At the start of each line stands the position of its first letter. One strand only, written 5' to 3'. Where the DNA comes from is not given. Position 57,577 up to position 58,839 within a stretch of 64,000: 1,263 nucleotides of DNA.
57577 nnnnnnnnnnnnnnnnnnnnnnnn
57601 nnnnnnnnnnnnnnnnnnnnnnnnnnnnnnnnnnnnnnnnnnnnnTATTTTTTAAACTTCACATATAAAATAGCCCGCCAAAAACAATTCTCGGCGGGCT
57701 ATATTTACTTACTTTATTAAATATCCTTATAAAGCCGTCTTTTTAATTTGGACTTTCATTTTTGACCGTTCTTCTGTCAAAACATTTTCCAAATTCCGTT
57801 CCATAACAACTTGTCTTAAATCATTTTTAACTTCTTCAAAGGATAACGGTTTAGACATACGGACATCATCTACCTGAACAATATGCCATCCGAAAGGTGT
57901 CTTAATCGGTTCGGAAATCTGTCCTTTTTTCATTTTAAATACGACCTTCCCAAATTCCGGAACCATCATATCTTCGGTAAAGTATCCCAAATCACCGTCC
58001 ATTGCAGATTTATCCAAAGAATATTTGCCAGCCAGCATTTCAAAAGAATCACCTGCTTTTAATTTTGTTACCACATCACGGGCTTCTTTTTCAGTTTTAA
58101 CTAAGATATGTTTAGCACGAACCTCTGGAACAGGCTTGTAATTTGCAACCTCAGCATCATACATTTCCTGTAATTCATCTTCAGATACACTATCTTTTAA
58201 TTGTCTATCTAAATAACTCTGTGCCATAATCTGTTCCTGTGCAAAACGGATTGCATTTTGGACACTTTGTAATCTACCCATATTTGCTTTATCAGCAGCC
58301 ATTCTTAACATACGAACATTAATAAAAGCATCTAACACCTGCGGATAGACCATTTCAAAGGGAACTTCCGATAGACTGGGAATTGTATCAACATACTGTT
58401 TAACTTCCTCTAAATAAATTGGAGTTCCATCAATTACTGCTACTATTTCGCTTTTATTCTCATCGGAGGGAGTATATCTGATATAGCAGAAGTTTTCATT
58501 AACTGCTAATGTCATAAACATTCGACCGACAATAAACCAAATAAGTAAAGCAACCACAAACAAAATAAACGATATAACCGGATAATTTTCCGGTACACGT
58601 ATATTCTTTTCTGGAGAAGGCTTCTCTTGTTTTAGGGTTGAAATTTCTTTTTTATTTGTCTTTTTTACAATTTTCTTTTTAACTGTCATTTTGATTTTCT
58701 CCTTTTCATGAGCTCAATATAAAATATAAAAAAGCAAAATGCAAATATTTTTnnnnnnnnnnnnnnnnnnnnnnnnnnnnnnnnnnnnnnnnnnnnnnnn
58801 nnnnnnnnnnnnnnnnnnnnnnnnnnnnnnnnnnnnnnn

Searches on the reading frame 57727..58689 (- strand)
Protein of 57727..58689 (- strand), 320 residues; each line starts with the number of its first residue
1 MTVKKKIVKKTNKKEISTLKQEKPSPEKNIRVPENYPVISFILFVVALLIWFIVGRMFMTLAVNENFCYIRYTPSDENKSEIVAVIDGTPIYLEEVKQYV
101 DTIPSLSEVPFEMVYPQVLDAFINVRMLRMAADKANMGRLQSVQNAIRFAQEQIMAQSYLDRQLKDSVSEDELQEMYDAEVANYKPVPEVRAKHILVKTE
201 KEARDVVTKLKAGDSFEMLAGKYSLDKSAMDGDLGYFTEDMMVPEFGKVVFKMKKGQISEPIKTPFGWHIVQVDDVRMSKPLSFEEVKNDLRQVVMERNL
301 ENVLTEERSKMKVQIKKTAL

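Call 3: search_protein_families(library=pfam, proteins=[window:57727-58689:-], max_evalue=1)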
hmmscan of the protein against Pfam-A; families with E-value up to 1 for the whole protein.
window:57727-58689:- (320 aa): 5 families
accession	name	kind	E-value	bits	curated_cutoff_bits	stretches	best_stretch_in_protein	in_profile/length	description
PF13616.12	Rotamase_3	-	1.5e-23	84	22.5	1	182-276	9-115/116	PPIC-type PPIASE domain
PF13145.12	Rotamase_2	-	8.5e-22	78.7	27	1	168-289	1-121/121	PPIC-type PPIASE domain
PF00639.27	Rotamase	-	1e-20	74.9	21.7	1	198-275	17-97/97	PPIC-type PPIASE domain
PF13623.11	SurA_N_2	-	0.012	15.9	28.5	1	48-151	11-122/145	SurA-like N-terminal domain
PF15013.11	CCSMST1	-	0.16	12.6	26.1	1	31-56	26-50/74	CCSMST1 family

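Call 4: search_protein_families(library=ncbifam, proteins=[window:57727-58689:-], max_evalue=1)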
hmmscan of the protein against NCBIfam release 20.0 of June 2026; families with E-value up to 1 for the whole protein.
window:57727-58689:- (320 aa): 12 families
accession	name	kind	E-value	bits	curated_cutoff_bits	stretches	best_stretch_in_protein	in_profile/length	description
NF002827.0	PRK03002.1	equivalog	2.1e-29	102.5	343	1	152-303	108-251/285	peptidylprolyl isomerase PrsA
NF000809.0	PRK00059.1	equivalog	1e-28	100.7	303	1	150-315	155-326/336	peptidylprolyl isomerase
NF002846.0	PRK03095.1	equivalog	1.1e-27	97.3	361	1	160-303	112-247/287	peptidylprolyl isomerase PrsA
NF002824.0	PRK02998.1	subfamily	8.6e-25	87.7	360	1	160-305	114-250/283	peptidylprolyl isomerase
NF008054.0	PRK10788.1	equivalog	1.7e-21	76.6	493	1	163-296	242-378/626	peptidylprolyl isomerase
NF011969.0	PRK15441.1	equivalog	1.6e-16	60.5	127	1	192-273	7-89/93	peptidylprolyl isomerase PpiC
NF003356.0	PRK04405.1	subfamily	3.5e-15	55.8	339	1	151-302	110-260/299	peptidylprolyl isomerase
TIGR02933.1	nifM_nitrog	equivalog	7.9e-15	55.4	168.2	1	168-299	102-243/256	nitrogen fixation protein NifM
NF008038.0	PRK10770.1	equivalog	2.8e-14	52.8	394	1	187-299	282-405/431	peptidylprolyl isomerase SurA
TIGR02925.1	cis_trans_EpsD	equivalog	8.5e-06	25.6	108.9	1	75-178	21-127/232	EpsD family peptidyl-prolyl cis-trans isomerase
NF002361.0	PRK01326.1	equivalog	0.0023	17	428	1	151-299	111-263/336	peptidylprolyl isomerase PrsA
NF033166.1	lipo_LipL31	equivalog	0.2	11.1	250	1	117-176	83-144/210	lipoprotein LipL31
